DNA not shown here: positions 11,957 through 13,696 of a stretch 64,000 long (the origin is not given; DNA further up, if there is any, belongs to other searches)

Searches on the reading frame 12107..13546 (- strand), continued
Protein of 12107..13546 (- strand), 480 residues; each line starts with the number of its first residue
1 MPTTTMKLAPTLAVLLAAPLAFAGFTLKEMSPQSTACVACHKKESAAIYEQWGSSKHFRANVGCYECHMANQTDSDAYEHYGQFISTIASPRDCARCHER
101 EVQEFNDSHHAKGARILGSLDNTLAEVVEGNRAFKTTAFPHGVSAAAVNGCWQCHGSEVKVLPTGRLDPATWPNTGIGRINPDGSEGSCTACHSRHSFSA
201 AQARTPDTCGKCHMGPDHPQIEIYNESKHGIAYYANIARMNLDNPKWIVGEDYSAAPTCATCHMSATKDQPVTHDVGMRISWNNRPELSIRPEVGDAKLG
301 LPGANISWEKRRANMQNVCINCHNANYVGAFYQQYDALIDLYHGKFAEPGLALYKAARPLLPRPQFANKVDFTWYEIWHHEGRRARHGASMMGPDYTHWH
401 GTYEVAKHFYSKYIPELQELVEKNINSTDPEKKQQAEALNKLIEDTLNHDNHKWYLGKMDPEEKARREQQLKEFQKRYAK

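Call 23: search_solved_structures(query=A1, max_evalue=1, show_alignments=5)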
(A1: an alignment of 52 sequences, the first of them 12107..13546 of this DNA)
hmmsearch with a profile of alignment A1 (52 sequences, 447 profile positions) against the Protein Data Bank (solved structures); distinct sequences matched with E-value up to 1: 60.
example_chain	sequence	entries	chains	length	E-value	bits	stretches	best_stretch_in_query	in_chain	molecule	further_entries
4qo5_A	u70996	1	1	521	6.9e-115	387.4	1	27-404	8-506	Hypothetical multiheme protein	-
4fas_A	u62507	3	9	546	1.8e-54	188.3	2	184-418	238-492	Hydroxylamine oxidoreductase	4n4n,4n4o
6m0p_A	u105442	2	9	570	2.1e-54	188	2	184-418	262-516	Aerobic hydroxylamine oxidoreductase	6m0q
1fgj_A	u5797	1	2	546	3e-54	187.5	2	184-418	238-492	HYDROXYLAMINE OXIDOREDUCTASE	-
6h5l_A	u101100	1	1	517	1.2e-52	182.3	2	184-406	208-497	Similar to hydroxylamine oxidoreductase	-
4n4j_A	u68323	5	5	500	8.1e-41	143.3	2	184-355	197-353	hydroxylamine oxidoreductase | Similar to hydroxylamine oxidoreductase hao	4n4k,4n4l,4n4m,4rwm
6t5e_A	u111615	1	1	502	1.5e-38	135.8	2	184-347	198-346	Hydroxylamine oxidoreductase-like protein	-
6hif_G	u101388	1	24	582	1e-34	123.2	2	184-385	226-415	Hydrazine dehydrogenase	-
3sxq_A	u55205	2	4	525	2.8e-10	42.6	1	38-118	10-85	Eight-heme nitrite reductase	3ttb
2zo5_A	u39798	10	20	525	6.1e-09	38.2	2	38-135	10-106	Eight-heme nitrite reductase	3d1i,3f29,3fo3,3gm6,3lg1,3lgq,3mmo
2ot4_A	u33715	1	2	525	6.4e-09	38.2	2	38-135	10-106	Eight-heme nitrite reductase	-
4q4u_A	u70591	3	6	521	8.8e-09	37.7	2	38-135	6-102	Eight-heme nitrite reductase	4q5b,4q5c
3uu9_A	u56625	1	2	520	9.1e-09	37.6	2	38-135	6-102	Eight-heme nitrite reductase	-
4q0t_A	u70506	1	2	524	9.2e-09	37.6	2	38-135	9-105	Eight-heme nitrite reductase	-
3rkh_A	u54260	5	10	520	9.2e-09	37.6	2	38-135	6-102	Eight-heme nitrite reductase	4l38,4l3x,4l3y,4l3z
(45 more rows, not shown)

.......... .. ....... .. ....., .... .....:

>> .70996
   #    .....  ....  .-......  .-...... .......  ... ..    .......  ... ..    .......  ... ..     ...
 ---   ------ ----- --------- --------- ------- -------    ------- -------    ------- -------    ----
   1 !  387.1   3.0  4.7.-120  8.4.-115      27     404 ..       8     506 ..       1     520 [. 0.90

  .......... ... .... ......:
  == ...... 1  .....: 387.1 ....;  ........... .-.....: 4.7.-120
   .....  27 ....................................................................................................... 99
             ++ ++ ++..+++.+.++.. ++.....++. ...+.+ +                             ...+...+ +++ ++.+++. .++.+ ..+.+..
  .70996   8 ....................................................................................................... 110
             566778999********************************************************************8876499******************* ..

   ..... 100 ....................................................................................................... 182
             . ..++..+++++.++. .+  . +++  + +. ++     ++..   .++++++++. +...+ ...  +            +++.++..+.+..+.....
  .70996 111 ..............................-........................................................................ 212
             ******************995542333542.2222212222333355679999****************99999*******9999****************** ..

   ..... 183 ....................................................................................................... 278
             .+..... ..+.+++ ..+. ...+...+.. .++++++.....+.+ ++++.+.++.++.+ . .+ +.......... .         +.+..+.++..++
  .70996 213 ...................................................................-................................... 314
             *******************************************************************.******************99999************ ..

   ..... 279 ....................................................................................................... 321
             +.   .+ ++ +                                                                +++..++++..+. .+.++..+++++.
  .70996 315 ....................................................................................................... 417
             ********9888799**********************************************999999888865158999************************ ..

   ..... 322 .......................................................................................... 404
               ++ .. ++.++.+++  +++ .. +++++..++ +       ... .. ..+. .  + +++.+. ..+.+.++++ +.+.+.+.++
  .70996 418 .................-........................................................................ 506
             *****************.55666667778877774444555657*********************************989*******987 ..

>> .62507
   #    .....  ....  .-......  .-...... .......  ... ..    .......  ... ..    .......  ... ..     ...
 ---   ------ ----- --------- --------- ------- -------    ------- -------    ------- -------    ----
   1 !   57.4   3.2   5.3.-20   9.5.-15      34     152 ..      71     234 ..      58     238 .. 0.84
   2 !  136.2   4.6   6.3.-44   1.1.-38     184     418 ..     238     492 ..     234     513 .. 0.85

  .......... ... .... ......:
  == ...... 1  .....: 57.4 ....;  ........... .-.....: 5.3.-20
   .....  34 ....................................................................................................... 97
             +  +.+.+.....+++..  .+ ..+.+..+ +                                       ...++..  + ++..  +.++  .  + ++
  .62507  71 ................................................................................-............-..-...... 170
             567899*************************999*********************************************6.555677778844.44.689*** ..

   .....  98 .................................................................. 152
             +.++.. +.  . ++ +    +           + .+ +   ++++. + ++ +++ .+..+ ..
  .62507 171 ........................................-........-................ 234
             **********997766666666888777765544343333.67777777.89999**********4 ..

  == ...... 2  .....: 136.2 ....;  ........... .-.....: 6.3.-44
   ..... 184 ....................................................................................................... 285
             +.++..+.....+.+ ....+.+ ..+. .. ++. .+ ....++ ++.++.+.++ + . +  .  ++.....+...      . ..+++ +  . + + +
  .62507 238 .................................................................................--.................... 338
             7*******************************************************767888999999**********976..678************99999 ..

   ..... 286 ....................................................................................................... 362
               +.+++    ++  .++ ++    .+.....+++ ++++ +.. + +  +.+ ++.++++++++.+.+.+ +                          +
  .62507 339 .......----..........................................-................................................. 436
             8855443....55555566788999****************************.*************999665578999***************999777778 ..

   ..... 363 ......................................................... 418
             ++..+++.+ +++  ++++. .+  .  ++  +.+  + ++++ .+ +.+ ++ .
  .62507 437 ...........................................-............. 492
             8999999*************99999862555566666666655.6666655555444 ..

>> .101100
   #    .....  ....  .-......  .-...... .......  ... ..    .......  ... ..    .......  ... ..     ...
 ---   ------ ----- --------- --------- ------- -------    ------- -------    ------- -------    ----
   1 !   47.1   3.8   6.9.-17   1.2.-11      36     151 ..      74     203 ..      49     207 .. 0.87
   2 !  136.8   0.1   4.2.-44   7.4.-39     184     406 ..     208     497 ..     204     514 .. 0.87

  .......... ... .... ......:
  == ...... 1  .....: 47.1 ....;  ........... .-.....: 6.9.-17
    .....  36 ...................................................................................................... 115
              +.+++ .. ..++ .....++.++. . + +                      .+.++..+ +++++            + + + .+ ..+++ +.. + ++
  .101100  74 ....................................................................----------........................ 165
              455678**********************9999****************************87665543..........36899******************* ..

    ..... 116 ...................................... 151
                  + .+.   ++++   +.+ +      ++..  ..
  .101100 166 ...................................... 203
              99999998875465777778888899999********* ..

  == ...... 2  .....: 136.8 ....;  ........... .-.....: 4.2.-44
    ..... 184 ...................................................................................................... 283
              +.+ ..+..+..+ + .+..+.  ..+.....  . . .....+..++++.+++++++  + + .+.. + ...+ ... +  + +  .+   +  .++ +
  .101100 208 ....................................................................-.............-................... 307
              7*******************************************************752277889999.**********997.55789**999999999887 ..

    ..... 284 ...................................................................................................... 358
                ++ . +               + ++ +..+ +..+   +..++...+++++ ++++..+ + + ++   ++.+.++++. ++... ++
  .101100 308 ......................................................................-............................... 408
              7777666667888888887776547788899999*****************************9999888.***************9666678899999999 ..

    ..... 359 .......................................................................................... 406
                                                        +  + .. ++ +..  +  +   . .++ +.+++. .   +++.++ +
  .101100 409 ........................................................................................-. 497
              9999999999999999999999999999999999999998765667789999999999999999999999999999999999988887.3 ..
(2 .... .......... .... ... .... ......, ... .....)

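Call 34: find_encoding_contigs(protein=P0001, flank=10000, max_places=3)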
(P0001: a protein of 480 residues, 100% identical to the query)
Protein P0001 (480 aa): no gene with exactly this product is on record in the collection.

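Call 35: find_encoding_contigs(protein=P0083, flank=10000, max_places=2)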
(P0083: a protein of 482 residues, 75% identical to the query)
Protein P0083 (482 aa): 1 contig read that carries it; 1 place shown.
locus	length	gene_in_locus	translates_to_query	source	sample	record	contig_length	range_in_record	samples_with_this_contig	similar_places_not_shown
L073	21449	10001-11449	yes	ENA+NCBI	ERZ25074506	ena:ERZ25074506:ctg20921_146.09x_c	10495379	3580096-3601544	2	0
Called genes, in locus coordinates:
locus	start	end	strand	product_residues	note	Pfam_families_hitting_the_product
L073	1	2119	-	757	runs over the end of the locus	PF02837:Glyco_hydro_2_N, PF22666:Glyco_hydro_2_N2, PF00703:Glyco_hydro_2, PF02836:Glyco_hydro_2_C (weak)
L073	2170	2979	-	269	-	PF00106:adh_short, PF08659:KR, PF13561:adh_short_C2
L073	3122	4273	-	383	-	PF22177:PBP1_XylR, PF13377:Peripla_BP_3, PF00165:HTH_AraC, PF12833:HTH_18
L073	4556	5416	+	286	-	PF06283:ThuA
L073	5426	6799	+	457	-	PF00884:Sulfatase, PF01663:Phosphodiest (weak), PF16347:SGSH_C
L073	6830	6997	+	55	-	-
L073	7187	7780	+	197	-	PF14522:Cytochrome_C7 (faint), PF14537:Cytochrom_c3_2 (faint), PF09699:Paired_CXXCH_1 (faint)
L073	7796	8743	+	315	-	PF12838:Fer4_7 (weak), PF13187:Fer4_9 (weak), PF13247:Fer4_11, PF13187:Fer4_9 (weak), PF00037:Fer4 (weak), PF13237:Fer4_10, PF12838:Fer4_7, PF13247:Fer4_11, +7 more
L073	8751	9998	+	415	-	PF03916:NrfD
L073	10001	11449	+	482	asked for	PF13435:Cytochrome_C554 (faint), PF14522:Cytochrome_C7 (faint), PF14537:Cytochrom_c3_2 (faint), PF09699:Paired_CXXCH_1 (faint), PF22113:Mtrc-MtrF_II-IV_dom (faint), PF13447:Multi-haem_cyto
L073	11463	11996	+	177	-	-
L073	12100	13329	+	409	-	PF13372:Alginate_exp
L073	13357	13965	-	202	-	PF03892:NapB (faint)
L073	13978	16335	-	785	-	PF04879:Molybdop_Fe4S4, PF00384:Molybdopterin, PF01568:Molydop_binding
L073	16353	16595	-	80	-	PF03927:NapD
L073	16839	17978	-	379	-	PF01546:Peptidase_M20, PF07687:M20_dimer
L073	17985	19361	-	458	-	-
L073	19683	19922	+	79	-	PF04325:DUF465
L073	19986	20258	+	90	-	-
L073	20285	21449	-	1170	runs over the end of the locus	PF00289:Biotin_carb_N, PF02222:ATP-grasp, PF02786:CPSase_L_D2, PF07478:Dala_Dala_lig_C (weak), PF02785:Biotin_carb_C, PF00682:HMGL-like, PF02436:PYC_OADA, PF00364:Biotin_lipoyl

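Call 38: predict_structure(alignment_id=A1)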
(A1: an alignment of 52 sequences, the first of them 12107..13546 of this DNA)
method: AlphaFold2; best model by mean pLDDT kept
length: 480 residues; sequences in the alignment: 52
mean_pLDDT: 93.6   pTM: 0.88
mean pLDDT of the five models: 93.6, 92.6, 92.1, 91.2, 91.1
residues with pLDDT >= 90: 415; 70-90: 49; 50-70: 13; < 50: 3
segments of 3 or more residues with pLDDT < 50: 1-3
pLDDT, mean of each block of 10 residues (from residue 1): 54 76 75 97 97 95 96 95 96 97 97 93 92 97 96 97 94 96 97 93 96 93 96 92 87 83 92 95 97 95 97 96 96 98 98 98 92 97 97 96 98 98 98 98 97 91 94 93
secondary structure, 60 per line:
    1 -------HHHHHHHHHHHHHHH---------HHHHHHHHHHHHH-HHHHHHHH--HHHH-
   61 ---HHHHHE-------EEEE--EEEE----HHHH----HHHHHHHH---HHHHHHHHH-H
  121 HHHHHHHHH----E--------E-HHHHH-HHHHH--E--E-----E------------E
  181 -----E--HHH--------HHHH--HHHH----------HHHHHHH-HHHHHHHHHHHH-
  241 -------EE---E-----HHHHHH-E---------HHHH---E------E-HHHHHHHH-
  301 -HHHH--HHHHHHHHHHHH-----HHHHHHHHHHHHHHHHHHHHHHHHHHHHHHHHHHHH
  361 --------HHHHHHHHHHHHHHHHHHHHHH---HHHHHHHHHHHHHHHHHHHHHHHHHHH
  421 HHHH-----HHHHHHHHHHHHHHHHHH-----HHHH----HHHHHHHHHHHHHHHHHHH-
elements in order: H8-22 H32-44 H46-53 H56-59 H64-68 E77-80 E83-86 H91-94 H99-106 H110-118 H120-129 H145-149 H151-155 H200-203 H206-209 H220-226 H228-239 H259-264 H276-279 H292-299 H302-305 H308-319 H325-360 H369-390 H394-424 H430-447 H453-456 H461-479

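Call 40: find_encoding_contigs(protein=P0017, flank=8000, max_places=1)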
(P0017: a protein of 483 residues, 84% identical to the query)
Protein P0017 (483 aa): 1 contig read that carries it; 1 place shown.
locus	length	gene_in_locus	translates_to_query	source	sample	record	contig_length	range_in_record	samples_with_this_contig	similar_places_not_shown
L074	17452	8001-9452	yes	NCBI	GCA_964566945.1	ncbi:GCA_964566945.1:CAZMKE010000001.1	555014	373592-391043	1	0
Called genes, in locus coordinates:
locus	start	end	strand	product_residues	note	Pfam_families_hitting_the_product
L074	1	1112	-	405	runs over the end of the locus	PF01938:TRAM, PF05958:tRNA_U5-meth_tr, PF03602:Cons_hypoth95 (weak), PF13847:Methyltransf_31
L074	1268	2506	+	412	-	PF01071:GARS_A (weak), PF02843:GARS_C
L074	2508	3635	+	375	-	PF01168:Ala_racemase_N, PF00842:Ala_racemase_C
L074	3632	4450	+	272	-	-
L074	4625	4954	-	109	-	-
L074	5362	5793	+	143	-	PF14522:Cytochrome_C7 (faint)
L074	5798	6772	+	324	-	PF12838:Fer4_7, PF13247:Fer4_11, PF13187:Fer4_9 (weak), PF12797:Fer4_2 (weak), PF13237:Fer4_10, PF12838:Fer4_7, PF13187:Fer4_9, PF13247:Fer4_11, +7 more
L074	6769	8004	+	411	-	PF03916:NrfD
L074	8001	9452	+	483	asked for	PF22113:Mtrc-MtrF_II-IV_dom (faint), PF13435:Cytochrome_C554 (faint), PF14522:Cytochrome_C7 (faint), PF14537:Cytochrom_c3_2 (faint), PF09699:Paired_CXXCH_1 (faint), PF13447:Multi-haem_cyto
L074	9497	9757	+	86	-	PF03927:NapD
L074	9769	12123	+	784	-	PF04879:Molybdop_Fe4S4, PF00384:Molybdopterin, PF01568:Molydop_binding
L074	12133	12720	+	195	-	PF03892:NapB (faint), PF09699:Paired_CXXCH_1 (faint), PF14522:Cytochrome_C7 (faint), PF14537:Cytochrom_c3_2 (faint)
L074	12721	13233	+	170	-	-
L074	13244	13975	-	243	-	PF00027:cNMP_binding, PF13545:HTH_Crp_2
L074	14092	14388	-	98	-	-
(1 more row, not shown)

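Call 41: find_encoding_contigs(protein=P0121, flank=8000, max_places=2)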
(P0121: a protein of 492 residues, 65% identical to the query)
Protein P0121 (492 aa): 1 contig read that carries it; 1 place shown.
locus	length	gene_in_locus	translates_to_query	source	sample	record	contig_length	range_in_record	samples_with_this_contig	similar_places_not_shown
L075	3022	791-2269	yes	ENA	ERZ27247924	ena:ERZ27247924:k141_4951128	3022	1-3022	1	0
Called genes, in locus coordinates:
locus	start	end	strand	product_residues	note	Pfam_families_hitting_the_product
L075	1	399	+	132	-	?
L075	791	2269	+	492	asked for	PF03264:Cytochrom_NNT (faint), PF13435:Cytochrome_C554 (faint), PF14522:Cytochrome_C7 (faint), PF14537:Cytochrom_c3_2 (faint), PF22113:Mtrc-MtrF_II-IV_dom (faint), PF09699:Paired_CXXCH_1 (faint), PF13447:Multi-haem_cyto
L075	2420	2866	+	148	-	-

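Call 42: fold_search(model_id=the predicted structure, library=pdb)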
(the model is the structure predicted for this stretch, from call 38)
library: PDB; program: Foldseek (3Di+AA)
matches with E <= 10: 55; with E <= 0.001: 11
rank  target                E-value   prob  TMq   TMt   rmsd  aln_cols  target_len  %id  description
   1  4qo5                  1.9e-20  1.00  0.69  0.64   9.7       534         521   26  Hypothetical multiheme protein (released 2015-12-23)
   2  6h5l_A                3.3e-12  1.00  0.52  0.49   9.0       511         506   19  Kuenenia stuttgartiensis reducing HAO-like protein complex Kustc0457/Kustc0458 (released 2019-04-10)
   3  1fgj_A                5.2e-11  1.00  0.56  0.54   6.4       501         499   18  X-RAY STRUCTURE OF HYDROXYLAMINE OXIDOREDUCTASE (released 1998-03-04)
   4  4n4n_E                8.3e-11  1.00  0.55  0.53   7.4       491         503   20  Nitrosomonas europea HAO (released 2013-12-11)
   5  6t5e                  1.2e-10  1.00  0.51  0.56   7.3       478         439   19  Hydroxylamine Oxidoreductase from Brocadia fulgida (released 2020-11-18)
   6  4n4j                  2.4e-10  1.00  0.53  0.52   8.4       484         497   20  Kuenenia stuttgartiensis hydroxylamine oxidoreductase (released 2013-12-11)
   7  4fas_A                2.9e-10  1.00  0.55  0.53   8.0       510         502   19  Complex crystal structure of hydroxylamine oxidoreductase and NE1300 from Nitrosomonas europaea (released 2013-09-04)
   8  4n4m                  3.7e-10  1.00  0.54  0.52   8.6       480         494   20  Kuenenia stuttgartiensis hydroxylamine oxidoreductase soaked in phenyl hydrazine (released 2013-12-11)
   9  4n4n_A                7.5e-10  1.00  0.54  0.52   9.6       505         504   19  Nitrosomonas europea HAO (released 2013-12-11)
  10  6hif_A                6.4e-09  1.00  0.50  0.45   7.2       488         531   18  Kuenenia stuttgartiensis hydrazine dehydrogenase complex (released 2019-04-17)
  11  6hif_I                1.1e-08  1.00  0.52  0.47   6.3       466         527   18  Kuenenia stuttgartiensis hydrazine dehydrogenase complex (released 2019-04-17)
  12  2j7a_A                8.0e-01  0.10  0.17  0.16  17.4       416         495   12  Crystal structure of cytochrome c nitrite reductase NrfHA complex from Desulfovibrio vulgaris (released 2006-12-06)
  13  2j7a_D                1.0e+00  0.18  0.15  0.15  13.3       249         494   13  Crystal structure of cytochrome c nitrite reductase NrfHA complex from Desulfovibrio vulgaris (released 2006-12-06)
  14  1oah_B                1.9e+00  0.09  0.24  0.24  16.9       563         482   12  Cytochrome c Nitrite Reductase from Desulfovibrio desulfuricans ATCC 27774: The relevance of the two calcium sites in  (released 2003-05-08)
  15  1oah_A                1.9e+00  0.06  0.16  0.16  17.8       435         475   12  Cytochrome c Nitrite Reductase from Desulfovibrio desulfuricans ATCC 27774: The relevance of the two calcium sites in  (released 2003-05-08)
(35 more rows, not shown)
